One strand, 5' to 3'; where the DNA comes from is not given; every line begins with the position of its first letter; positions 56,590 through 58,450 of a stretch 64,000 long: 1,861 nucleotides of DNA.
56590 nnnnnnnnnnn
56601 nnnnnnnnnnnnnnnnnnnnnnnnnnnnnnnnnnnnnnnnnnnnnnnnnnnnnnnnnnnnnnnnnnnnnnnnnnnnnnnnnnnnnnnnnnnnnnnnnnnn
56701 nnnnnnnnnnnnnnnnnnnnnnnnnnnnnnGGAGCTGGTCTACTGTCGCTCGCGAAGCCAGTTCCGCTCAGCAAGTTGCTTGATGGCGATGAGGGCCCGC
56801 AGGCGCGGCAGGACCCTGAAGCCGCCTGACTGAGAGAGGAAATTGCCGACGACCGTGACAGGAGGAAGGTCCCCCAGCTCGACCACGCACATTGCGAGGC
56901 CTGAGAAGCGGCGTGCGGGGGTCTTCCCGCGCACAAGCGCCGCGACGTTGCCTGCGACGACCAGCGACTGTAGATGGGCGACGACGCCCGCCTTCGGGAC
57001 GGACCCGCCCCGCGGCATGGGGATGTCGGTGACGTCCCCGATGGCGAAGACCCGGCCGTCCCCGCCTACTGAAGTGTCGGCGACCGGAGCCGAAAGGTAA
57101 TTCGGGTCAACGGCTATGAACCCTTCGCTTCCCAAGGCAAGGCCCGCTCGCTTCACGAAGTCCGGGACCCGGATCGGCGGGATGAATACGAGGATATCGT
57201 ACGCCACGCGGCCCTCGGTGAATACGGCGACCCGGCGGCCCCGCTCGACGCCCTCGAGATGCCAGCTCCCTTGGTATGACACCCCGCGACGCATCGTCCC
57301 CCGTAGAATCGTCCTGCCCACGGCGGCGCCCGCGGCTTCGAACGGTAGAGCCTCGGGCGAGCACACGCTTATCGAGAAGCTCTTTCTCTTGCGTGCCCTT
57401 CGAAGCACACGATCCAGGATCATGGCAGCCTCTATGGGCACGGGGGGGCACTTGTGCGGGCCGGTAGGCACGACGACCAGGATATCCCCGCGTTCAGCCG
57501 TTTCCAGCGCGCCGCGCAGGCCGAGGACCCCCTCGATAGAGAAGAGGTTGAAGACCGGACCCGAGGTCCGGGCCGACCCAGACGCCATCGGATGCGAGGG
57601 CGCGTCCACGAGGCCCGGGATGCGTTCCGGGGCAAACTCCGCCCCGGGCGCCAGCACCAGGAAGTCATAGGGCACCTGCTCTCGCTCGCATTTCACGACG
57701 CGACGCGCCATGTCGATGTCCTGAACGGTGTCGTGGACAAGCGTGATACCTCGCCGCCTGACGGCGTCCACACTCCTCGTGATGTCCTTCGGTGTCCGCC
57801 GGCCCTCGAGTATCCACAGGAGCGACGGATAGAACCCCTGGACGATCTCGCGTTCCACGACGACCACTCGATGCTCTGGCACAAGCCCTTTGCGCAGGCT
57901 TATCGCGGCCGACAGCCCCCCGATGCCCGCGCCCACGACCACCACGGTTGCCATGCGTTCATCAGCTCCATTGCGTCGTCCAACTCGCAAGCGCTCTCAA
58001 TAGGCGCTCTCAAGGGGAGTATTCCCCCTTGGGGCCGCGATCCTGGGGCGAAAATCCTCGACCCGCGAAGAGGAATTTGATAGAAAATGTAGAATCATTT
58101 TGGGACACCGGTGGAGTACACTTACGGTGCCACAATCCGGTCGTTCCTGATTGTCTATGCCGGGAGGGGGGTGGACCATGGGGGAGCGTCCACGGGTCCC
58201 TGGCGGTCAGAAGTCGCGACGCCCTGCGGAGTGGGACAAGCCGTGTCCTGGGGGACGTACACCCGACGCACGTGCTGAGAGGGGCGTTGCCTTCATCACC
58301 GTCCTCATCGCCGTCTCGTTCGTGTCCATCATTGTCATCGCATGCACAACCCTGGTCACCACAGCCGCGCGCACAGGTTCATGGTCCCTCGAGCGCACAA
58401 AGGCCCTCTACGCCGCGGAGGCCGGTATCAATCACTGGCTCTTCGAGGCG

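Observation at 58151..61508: Orphan minor-pilin locus: giant PilX-like protein with His-rich tract, two prepilins and an acidic secreted protein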

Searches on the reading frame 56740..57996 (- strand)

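Call 17: search_protein_families(library=pfam, proteins=[window:56740-57996:-], max_evalue=0.001)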
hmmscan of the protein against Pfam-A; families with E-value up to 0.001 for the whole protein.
window:56740-57996:- (418 aa): 6 families
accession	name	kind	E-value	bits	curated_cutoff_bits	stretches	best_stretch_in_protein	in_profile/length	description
PF07992.20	Pyr_redox_2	-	2.2e-17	63.9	26.1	1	17-327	2-278/291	Pyridine nucleotide-disulphide oxidoreductase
PF01266.30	DAO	-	1.1e-06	28.8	27.9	0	18-51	2-33/353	FAD dependent oxidoreductase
PF13450.12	NAD_binding_8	-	0.00015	22.4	21.9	1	20-50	1-28/68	NAD(P)-binding Rossmann-like domain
PF00890.30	FAD_binding_2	-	0.00019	21.2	20.4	1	18-51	2-32/414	FAD binding domain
PF21706.3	FCSD_central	-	0.00038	21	27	1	161-204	5-49/116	Sulfide dehydrogenase [flavocytochrome c] flavoprotein chain, central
PF01946.23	Thi4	-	0.00046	19.9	26.2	0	16-54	18-54/235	Thi4 family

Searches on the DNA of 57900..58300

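Call 88: search_rna_families(source=window, start=57900, end=58300, threshold=evalue, max_evalue=1)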
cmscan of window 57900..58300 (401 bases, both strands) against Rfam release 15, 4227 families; matches with E-value up to 1: 0.
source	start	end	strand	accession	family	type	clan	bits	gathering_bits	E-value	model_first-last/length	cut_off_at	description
